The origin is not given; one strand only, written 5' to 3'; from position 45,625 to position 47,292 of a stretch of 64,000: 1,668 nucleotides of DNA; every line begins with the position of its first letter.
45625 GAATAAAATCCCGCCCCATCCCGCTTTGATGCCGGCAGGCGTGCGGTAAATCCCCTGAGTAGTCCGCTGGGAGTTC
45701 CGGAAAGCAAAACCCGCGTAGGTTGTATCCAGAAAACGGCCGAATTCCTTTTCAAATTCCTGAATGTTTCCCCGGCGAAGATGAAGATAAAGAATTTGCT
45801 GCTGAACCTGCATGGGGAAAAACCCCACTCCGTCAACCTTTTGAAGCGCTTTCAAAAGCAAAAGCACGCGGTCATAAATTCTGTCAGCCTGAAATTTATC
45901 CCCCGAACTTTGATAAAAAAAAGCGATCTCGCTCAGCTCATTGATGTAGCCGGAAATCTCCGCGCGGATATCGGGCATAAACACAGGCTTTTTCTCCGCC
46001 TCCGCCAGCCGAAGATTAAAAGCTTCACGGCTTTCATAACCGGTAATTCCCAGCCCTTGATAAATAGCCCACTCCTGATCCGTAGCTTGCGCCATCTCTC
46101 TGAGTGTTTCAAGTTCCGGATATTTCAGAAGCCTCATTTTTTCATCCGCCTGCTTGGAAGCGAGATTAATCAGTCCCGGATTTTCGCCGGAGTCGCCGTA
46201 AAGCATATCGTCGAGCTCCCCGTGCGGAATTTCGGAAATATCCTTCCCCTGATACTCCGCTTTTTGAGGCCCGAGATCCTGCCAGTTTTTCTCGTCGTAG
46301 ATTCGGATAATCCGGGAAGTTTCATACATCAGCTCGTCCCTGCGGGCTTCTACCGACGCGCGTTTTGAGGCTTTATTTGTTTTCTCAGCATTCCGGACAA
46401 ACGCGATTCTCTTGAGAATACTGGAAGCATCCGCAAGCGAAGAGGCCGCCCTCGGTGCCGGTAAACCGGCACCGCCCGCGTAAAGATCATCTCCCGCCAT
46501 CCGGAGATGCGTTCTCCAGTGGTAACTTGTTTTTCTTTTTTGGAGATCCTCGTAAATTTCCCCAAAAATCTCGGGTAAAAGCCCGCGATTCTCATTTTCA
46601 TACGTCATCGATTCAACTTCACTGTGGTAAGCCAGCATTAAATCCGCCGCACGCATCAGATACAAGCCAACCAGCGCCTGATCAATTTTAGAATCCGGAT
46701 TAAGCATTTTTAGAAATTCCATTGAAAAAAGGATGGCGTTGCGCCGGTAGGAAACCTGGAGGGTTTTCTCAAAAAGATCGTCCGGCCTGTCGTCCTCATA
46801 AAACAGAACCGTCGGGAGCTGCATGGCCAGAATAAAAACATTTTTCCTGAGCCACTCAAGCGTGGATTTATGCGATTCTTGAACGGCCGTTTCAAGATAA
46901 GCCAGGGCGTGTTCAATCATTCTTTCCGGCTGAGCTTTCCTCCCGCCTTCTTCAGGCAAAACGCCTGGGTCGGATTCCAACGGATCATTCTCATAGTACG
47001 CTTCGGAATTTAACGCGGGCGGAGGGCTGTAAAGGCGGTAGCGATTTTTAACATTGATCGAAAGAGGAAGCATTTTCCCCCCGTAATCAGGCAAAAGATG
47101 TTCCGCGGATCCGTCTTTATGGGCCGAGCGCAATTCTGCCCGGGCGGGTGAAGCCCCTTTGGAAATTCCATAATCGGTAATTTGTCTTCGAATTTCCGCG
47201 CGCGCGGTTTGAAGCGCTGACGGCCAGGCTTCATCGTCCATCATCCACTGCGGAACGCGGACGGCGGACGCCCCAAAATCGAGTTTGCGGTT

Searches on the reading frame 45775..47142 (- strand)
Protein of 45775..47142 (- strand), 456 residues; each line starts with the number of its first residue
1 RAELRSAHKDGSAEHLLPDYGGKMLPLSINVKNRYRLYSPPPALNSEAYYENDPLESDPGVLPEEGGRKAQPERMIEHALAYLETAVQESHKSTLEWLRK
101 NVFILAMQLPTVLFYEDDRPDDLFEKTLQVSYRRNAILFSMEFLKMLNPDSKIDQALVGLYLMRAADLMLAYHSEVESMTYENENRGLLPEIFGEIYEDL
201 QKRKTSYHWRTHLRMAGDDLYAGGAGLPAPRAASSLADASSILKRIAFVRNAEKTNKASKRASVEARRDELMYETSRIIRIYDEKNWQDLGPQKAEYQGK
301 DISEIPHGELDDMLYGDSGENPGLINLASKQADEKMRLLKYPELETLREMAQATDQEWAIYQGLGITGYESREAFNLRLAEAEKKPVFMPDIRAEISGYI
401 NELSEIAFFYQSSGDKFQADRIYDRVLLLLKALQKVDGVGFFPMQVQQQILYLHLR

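Call 40: search_protein_families(library=pfam, proteins=[window:45775-47142:-], max_evalue=0.1)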
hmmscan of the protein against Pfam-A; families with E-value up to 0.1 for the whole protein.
seq(456 aa): 1 family
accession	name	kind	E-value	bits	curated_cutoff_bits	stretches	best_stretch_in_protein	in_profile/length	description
PF00152.25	tRNA-synt_2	-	0.0055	16.2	25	1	77-251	134-307/308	tRNA synthetases class II (D, K and N)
